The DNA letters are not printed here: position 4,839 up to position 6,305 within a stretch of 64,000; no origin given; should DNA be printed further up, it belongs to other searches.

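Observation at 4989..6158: DegT-family enzyme with His replacing the Schiff-base Lys, i.e. a ColD/E1-type sugar 3-dehydratase pointing to a 3,6-dideoxyhexose in the glycan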

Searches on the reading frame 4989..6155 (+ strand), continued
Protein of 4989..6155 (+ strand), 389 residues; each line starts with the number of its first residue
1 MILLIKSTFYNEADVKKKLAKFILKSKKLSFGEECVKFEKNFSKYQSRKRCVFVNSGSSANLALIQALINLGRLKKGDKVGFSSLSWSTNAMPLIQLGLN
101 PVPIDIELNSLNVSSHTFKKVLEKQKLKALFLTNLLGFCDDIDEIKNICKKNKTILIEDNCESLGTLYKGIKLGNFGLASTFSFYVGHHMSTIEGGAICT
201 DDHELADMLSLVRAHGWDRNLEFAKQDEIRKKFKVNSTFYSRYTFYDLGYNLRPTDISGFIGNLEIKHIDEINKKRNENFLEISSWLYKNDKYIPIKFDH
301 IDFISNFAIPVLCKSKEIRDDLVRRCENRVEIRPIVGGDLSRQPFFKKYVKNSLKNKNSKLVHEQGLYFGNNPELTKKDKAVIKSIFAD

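Call 54: search_protein_families(library=ncbifam, proteins=[L024:17937-18956:+, L072:18263-19249:+, L087:16018-17049:+, L072:17517-18296:+, L053:14633-15406:+, L014:13793-14851:+, L086:12549-13793:+, L062:11163-12185:+, L019:14927-15802:+, L014:12156-12536:+], max_evalue=1e-15)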
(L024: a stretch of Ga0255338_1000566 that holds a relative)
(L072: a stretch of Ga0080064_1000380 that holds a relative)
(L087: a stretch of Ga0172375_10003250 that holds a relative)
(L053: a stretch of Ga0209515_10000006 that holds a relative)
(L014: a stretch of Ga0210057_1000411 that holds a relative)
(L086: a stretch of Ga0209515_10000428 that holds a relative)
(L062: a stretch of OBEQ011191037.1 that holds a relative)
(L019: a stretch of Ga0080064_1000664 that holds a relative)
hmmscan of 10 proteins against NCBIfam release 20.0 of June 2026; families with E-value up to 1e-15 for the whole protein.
L024:17937-18956:+ (340 aa): 10 families
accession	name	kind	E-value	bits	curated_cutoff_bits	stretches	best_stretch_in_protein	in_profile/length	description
TIGR02622.1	CDP_4_6_dhtase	equivalog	4.8e-66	223.3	278.45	1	30-339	3-332/352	CDP-glucose 4,6-dehydratase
TIGR01181.1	dTDP_gluc_dehyt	equivalog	5.1e-58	196.7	365.1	1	33-339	1-313/321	dTDP-glucose 4,6-dehydratase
TIGR01179.1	galE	equivalog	1.8e-46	158.5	262.3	1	33-339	1-327/332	UDP-glucose 4-epimerase GalE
TIGR04180.1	EDH_00030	hypoth_equivalog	1.6e-44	152.2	475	1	34-299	1-266/297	NAD-dependent 4,6-dehydratase LegB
NF007582.0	PRK10217.1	equivalog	2.5e-37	128.8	698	1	32-294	2-275/355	dTDP-glucose 4,6-dehydratase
NF007490.0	PRK10084.1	subfamily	8.7e-34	117.1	649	1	33-338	2-335/361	dTDP-glucose 4,6-dehydratase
TIGR02197.1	heptose_epim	equivalog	1.6e-27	96.5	274.6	1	34-332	1-308/316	ADP-glyceromanno-heptose 6-epimerase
NF007956.0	PRK10675.1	subfamily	5.5e-27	94.8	394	1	33-337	2-329/338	UDP-glucose 4-epimerase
NF047922.1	GDPFucSynFcl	equivalog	5.4e-17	62.2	500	1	31-338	2-302/308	GDP-L-fucose synthase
TIGR01472.1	gmd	equivalog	1.8e-16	60.3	415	1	33-300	2-279/342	GDP-mannose 4,6-dehydratase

L072:18263-19249:+ (329 aa): 10 families
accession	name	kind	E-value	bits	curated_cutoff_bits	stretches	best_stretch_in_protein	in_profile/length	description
TIGR02622.1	CDP_4_6_dhtase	equivalog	3.2e-59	200.8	278.45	1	14-326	4-336/352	CDP-glucose 4,6-dehydratase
TIGR01181.1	dTDP_gluc_dehyt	equivalog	3.6e-56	190.6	365.1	1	17-322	2-313/321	dTDP-glucose 4,6-dehydratase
TIGR01179.1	galE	equivalog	1.3e-48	165.5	262.3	1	17-324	2-329/332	UDP-glucose 4-epimerase GalE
TIGR04180.1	EDH_00030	hypoth_equivalog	6.7e-41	140.3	475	1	17-307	1-296/297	NAD-dependent 4,6-dehydratase LegB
NF007582.0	PRK10217.1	equivalog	2.3e-38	132.2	698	1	16-321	3-332/355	dTDP-glucose 4,6-dehydratase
NF007490.0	PRK10084.1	subfamily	1.1e-35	123.3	649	1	17-322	3-336/361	dTDP-glucose 4,6-dehydratase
TIGR02197.1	heptose_epim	equivalog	1.6e-28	99.8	274.6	1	17-320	1-313/316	ADP-glyceromanno-heptose 6-epimerase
NF007956.0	PRK10675.1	subfamily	5.2e-28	98.1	394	1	16-172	2-162/338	UDP-glucose 4-epimerase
NF047922.1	GDPFucSynFcl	equivalog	1.3e-16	61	500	0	66-322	35-303/308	GDP-L-fucose synthase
NF011728.1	PRK15181.1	equivalog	3.5e-16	59.1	760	1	16-320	17-337/348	Vi polysaccharide biosynthesis UDP-N-acetylglucosaminuronic acid C-4 epimerase TviC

L087:16018-17049:+ (344 aa): 12 families
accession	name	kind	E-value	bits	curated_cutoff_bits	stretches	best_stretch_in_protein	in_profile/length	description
TIGR02622.1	CDP_4_6_dhtase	equivalog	3.2e-57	194.2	278.45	1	31-342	3-334/352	CDP-glucose 4,6-dehydratase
TIGR01181.1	dTDP_gluc_dehyt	equivalog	1.5e-53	182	365.1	1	35-340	2-313/321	dTDP-glucose 4,6-dehydratase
TIGR04180.1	EDH_00030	hypoth_equivalog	9.3e-44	149.7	475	1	35-325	1-296/297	NAD-dependent 4,6-dehydratase LegB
TIGR01179.1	galE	equivalog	1.4e-41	142.4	262.3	1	35-341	2-328/332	UDP-glucose 4-epimerase GalE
NF007582.0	PRK10217.1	equivalog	6.4e-30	104.4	698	1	33-338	2-331/355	dTDP-glucose 4,6-dehydratase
NF007490.0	PRK10084.1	subfamily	1.7e-27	96.4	649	1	160-340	150-336/361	dTDP-glucose 4,6-dehydratase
TIGR02197.1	heptose_epim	equivalog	1.3e-25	90.2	274.6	1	35-338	1-313/316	ADP-glyceromanno-heptose 6-epimerase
NF007956.0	PRK10675.1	subfamily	5e-23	81.8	394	1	35-339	3-330/338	UDP-glucose 4-epimerase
NF047922.1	GDPFucSynFcl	equivalog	2.7e-21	76.3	500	1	33-340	3-303/308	GDP-L-fucose synthase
NF011728.1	PRK15181.1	equivalog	7.4e-20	71.2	760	1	30-339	13-338/348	Vi polysaccharide biosynthesis UDP-N-acetylglucosaminuronic acid C-4 epimerase TviC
TIGR01472.1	gmd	equivalog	5.1e-17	62.1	415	1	34-297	2-275/342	GDP-mannose 4,6-dehydratase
NF042422.1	oxyalk_red_OleD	equivalog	6.3e-16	58.6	580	1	35-287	3-247/329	2-alkyl-3-oxoalkanoate reductase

L072:17517-18296:+ (260 aa): 5 families
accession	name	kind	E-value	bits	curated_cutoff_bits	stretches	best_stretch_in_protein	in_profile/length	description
TIGR02623.1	G1P_cyt_trans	equivalog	1.3e-77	260.7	300.25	1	1-259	1-255/255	glucose-1-phosphate cytidylyltransferase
TIGR03992.1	Arch_glmU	subfamily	4.7e-23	81.7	292.1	0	1-73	1-73/393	bifunctional sugar-1-phosphate nucleotidylyltransferase/acetyltransferase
NF049965.1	GlMnHpPGnyltfHddC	equivalog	3.9e-17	62.6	300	0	1-67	1-67/221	D-glycero-D-manno-heptose 1-phosphate guanosyltransferase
NF052502.1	man1P_GTase_Rv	exception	6.1e-16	58.2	440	0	125-240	98-220/352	mannose-1-phosphate guanylyltransferase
NF041313.1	UDPGP_AglF_Halo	equivalog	7.3e-16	58.3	400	0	1-66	1-66/234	UTP--glucose-1-phosphate uridylyltransferase AglF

L053:14633-15406:+ (258 aa): 5 families
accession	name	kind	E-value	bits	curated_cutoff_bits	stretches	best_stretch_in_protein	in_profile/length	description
TIGR02623.1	G1P_cyt_trans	equivalog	5.2e-82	275.1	300.25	1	1-258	1-255/255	glucose-1-phosphate cytidylyltransferase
TIGR03992.1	Arch_glmU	subfamily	3.3e-25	88.8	292.1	0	1-70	1-70/393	bifunctional sugar-1-phosphate nucleotidylyltransferase/acetyltransferase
NF049965.1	GlMnHpPGnyltfHddC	equivalog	6.2e-20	71.8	300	1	1-204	1-175/221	D-glycero-D-manno-heptose 1-phosphate guanosyltransferase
NF045761.1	NAMPUrTaseMurU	equivalog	4e-17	62.8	250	0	1-73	1-73/226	N-acetylmuramate alpha-1-phosphate uridylyltransferase MurU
NF041313.1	UDPGP_AglF_Halo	equivalog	8.4e-16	58.1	400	0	1-65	1-65/234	UTP--glucose-1-phosphate uridylyltransferase AglF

L014:13793-14851:+ (353 aa): 10 families
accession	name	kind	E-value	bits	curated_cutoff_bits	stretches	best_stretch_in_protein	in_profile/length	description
TIGR01181.1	dTDP_gluc_dehyt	equivalog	5.6e-43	147.2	365.1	1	29-350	2-314/321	dTDP-glucose 4,6-dehydratase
TIGR04180.1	EDH_00030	hypoth_equivalog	2.5e-33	115.4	475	1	30-334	2-296/297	NAD-dependent 4,6-dehydratase LegB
NF007490.0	PRK10084.1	subfamily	1.2e-27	96.8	649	1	29-350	3-337/361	dTDP-glucose 4,6-dehydratase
NF011728.1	PRK15181.1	equivalog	2.5e-27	95.8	760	1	24-351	13-341/348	Vi polysaccharide biosynthesis UDP-N-acetylglucosaminuronic acid C-4 epimerase TviC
TIGR02197.1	heptose_epim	equivalog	7.2e-25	87.8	274.6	1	29-349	1-315/316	ADP-glyceromanno-heptose 6-epimerase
NF008872.0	PRK11908.1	equivalog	1.2e-24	87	294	1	96-350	65-338/349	bifunctional UDP-4-keto-pentose/UDP-xylose synthase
TIGR01179.1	galE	equivalog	1.2e-24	86.8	262.3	1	29-349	2-327/332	UDP-glucose 4-epimerase GalE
NF007582.0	PRK10217.1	equivalog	2.2e-24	86.2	698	1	27-348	2-332/355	dTDP-glucose 4,6-dehydratase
NF005998.1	PRK08125.1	equivalog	4e-20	71.8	777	1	23-345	312-647/649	bifunctional UDP-4-amino-4-deoxy-L-arabinose formyltransferase/UDP-glucuronic acid oxidase ArnA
NF047922.1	GDPFucSynFcl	equivalog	8.3e-19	68.1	500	1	79-350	33-304/308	GDP-L-fucose synthase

L086:12549-13793:+ (415 aa): 0 families

L062:11163-12185:+ (341 aa): 0 families

L019:14927-15802:+ (292 aa): 2 families
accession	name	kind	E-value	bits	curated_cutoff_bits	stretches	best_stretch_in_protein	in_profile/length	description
NF040723.1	UDP-GlcNAcDh_Arch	equivalog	3.8e-33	115.3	450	1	35-282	50-301/302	UDP-N-acetylglucosamine 3-dehydrogenase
TIGR04380.1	myo_inos_iolG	equivalog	1.4e-16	60.3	355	0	34-284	52-325/330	inositol 2-dehydrogenase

L014:12156-12536:+ (127 aa): 0 families

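Call 58: predict_structure(alignment_id=A1)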
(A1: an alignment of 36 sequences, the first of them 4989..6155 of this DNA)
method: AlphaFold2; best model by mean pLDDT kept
length: 389 residues; sequences in the alignment: 36
mean_pLDDT: 83.5   pTM: 0.84
mean pLDDT of the five models: 83.5, 82.5, 81.8, 80.8, 80.5
residues with pLDDT >= 90: 210; 70-90: 117; 50-70: 23; < 50: 39
segments of 3 or more residues with pLDDT < 50: 1-7, 187-193, 217-221, 232-250
pLDDT, mean of each block of 10 residues (from residue 1): 48 85 78 90 96 82 91 96 89 89 94 95 95 87 97 96 92 96 61 71 95 58 52 38 30 73 89 94 95 94 92 97 92 85 86 82 93 90 92
secondary structure, 60 per line:
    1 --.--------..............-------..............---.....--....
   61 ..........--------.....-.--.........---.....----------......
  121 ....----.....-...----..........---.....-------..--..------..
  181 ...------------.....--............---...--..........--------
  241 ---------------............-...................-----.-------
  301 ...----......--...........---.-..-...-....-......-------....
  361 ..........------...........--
elements in order: H12-25 H33-46 E50-54 H57-70 E79-83 H88-96 E100-104 H115-124 E129-133 H142-151 E155-159 E179-183 E196-200 H203-214 H223-232 H256-267 H269-287 E301-303 E308-313 H316-326 H344-349 H357-365 E366-370 H377-387

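Call 60: fold_search(model_id=the predicted structure, library=pdb)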
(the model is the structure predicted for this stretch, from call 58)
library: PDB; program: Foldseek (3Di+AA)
matches with E <= 10: 1968; with E <= 0.001: 1444
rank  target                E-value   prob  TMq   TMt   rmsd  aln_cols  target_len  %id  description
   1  3gr9_C                3.0e-30  1.00  0.80  0.80   5.8       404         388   31  Crystal structure of ColD H188K S187N (released 2009-06-16)
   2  2r0t_A                1.1e-29  1.00  0.80  0.81   5.8       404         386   32  Crystal structure of GDP-4-keto-6-deoxymannose-3-dehydratase with a trapped PLP-glutamate geminal diamine (released 2007-12-18)
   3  3gr9_B                1.3e-29  1.00  0.80  0.80   5.8       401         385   33  Crystal structure of ColD H188K S187N (released 2009-06-16)
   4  3gr9_A                1.4e-29  1.00  0.80  0.81   5.8       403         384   32  Crystal structure of ColD H188K S187N (released 2009-06-16)
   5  2gms_A                1.5e-29  1.00  0.80  0.80   6.4       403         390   32  E coli GDP-4-keto-6-deoxy-D-mannose-3-dehydratase with bound hydrated PLP (released 2006-09-05)
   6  2gms_B                5.8e-29  1.00  0.80  0.80   5.8       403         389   32  E coli GDP-4-keto-6-deoxy-D-mannose-3-dehydratase with bound hydrated PLP (released 2006-09-05)
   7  3gr9_G                1.1e-28  1.00  0.81  0.81   5.6       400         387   32  Crystal structure of ColD H188K S187N (released 2009-06-16)
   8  3b8x_A                1.5e-28  1.00  0.80  0.81   6.3       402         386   33  Crystal structure of GDP-4-keto-6-deoxymannose-3-dehydratase (ColD) H188N mutant with bound GDP-perosamine (released 2007-11-27)
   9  3b8x_B                3.1e-28  1.00  0.80  0.80   5.5       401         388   31  Crystal structure of GDP-4-keto-6-deoxymannose-3-dehydratase (ColD) H188N mutant with bound GDP-perosamine (released 2007-11-27)
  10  3gr9_E                4.4e-28  1.00  0.81  0.82   5.7       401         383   32  Crystal structure of ColD H188K S187N (released 2009-06-16)
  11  3gr9_F                2.0e-27  1.00  0.81  0.81   5.1       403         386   32  Crystal structure of ColD H188K S187N (released 2009-06-16)
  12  3gr9_D                3.9e-27  1.00  0.80  0.81   5.5       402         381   33  Crystal structure of ColD H188K S187N (released 2009-06-16)
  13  3bb8_A                5.0e-26  1.00  0.80  0.75   5.3       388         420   30  E1 Dehydrase H220K Mutant (released 2008-09-16)
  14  7b0m                  1.3e-25  1.00  0.75  0.78   5.4       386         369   24  Sugar transaminase from a metagenome collected from troll oil field production water (released 2021-12-01)
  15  3bcx_A                1.4e-25  1.00  0.82  0.76   6.1       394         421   29  E1 Dehydrase (released 2007-11-27)
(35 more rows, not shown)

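Call 62: find_encoding_contigs(protein=P0125, flank=8000, max_places=2)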
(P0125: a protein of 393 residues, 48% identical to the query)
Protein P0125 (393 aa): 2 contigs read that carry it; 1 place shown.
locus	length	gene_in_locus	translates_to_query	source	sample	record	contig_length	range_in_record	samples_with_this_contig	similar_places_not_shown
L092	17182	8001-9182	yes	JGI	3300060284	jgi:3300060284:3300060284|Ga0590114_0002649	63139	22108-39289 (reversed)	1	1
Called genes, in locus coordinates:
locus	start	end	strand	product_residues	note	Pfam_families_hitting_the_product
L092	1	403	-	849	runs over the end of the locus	-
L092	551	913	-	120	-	PF10066:DUF2304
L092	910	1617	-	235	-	PF00535:Glycos_transf_2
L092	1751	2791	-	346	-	PF01370:Epimerase, PF04321:RmlD_sub_bind, PF16363:GDP_Man_Dehyd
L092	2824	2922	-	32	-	-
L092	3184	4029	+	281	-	PF01061:ABC2_membrane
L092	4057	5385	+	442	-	PF00005:ABC_tran, PF13304:AAA_21 (faint)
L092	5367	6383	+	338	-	PF00852:Glyco_transf_10 (weak)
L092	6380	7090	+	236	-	PF05050:Methyltransf_21 (weak)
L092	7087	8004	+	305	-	PF01370:Epimerase, PF04321:RmlD_sub_bind, PF16363:GDP_Man_Dehyd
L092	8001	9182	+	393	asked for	PF01041:DegT_DnrJ_EryC1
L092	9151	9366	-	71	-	-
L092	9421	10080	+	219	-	PF01531:Glyco_transf_11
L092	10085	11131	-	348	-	PF13641:Glyco_tranf_2_3, PF00535:Glycos_transf_2, PF10111:Glyco_tranf_2_2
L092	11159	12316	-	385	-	PF13477:Glyco_trans_4_2 (faint), PF13692:Glyco_trans_1_4 (weak), PF00534:Glycos_transf_1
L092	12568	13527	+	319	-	PF00535:Glycos_transf_2, PF10111:Glyco_tranf_2_2, PF13641:Glyco_tranf_2_3, PF13632:Glyco_trans_2_3 (faint)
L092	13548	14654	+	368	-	PF13439:Glyco_transf_4, PF13579:Glyco_trans_4_4, PF20706:GT4-conflict, PF00534:Glycos_transf_1, PF13692:Glyco_trans_1_4, PF13524:Glyco_trans_1_2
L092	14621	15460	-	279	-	PF00535:Glycos_transf_2, PF10111:Glyco_tranf_2_2, PF13641:Glyco_tranf_2_3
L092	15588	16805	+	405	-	PF01011:PQQ (faint), PF13360:PQQ_2, PF13570:Beta-prop_ACSF4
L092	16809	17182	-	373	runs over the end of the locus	PF00145:DNA_methylase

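Call 63: find_encoding_contigs(protein=P0284, flank=8000, max_places=2)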
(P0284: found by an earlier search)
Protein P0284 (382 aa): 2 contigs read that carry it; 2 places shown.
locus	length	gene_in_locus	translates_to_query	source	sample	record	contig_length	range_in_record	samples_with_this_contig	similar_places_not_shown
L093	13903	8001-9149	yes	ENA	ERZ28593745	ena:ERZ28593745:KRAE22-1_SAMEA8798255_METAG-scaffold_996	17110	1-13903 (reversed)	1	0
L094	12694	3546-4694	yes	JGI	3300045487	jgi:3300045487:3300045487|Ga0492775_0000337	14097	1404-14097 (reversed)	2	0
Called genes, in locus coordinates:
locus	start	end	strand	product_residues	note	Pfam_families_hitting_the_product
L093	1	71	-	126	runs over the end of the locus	-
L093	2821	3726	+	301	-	PF00562:RNA_pol_Rpb2_6, PF04560:RNA_pol_Rpb2_7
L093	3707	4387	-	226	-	-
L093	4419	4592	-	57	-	-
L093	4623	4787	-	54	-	-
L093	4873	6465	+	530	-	PF16903:Capsid_N, PF04451:Capsid_NCLDV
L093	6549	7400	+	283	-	PF01793:Glyco_transf_15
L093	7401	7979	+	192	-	PF13578:Methyltransf_24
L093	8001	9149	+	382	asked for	PF01041:DegT_DnrJ_EryC1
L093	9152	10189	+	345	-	PF01370:Epimerase, PF16363:GDP_Man_Dehyd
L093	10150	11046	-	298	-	PF01073:3Beta_HSD (weak), PF01370:Epimerase, PF16363:GDP_Man_Dehyd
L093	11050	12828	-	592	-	-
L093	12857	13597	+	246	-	-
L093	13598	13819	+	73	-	PF19060:DVNP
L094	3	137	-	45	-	?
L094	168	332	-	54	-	-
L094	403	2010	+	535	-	PF16903:Capsid_N, PF04451:Capsid_NCLDV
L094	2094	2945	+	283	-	PF01793:Glyco_transf_15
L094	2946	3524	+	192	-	PF13578:Methyltransf_24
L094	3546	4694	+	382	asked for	PF01041:DegT_DnrJ_EryC1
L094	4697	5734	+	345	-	PF01370:Epimerase, PF16363:GDP_Man_Dehyd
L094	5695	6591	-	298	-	PF01073:3Beta_HSD (weak), PF01370:Epimerase, PF16363:GDP_Man_Dehyd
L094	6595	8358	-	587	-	-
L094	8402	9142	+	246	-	-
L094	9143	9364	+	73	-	PF19060:DVNP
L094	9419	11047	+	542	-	-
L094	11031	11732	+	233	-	PF00705:PCNA_N, PF02747:PCNA_C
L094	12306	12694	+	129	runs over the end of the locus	PF19174:DUF5856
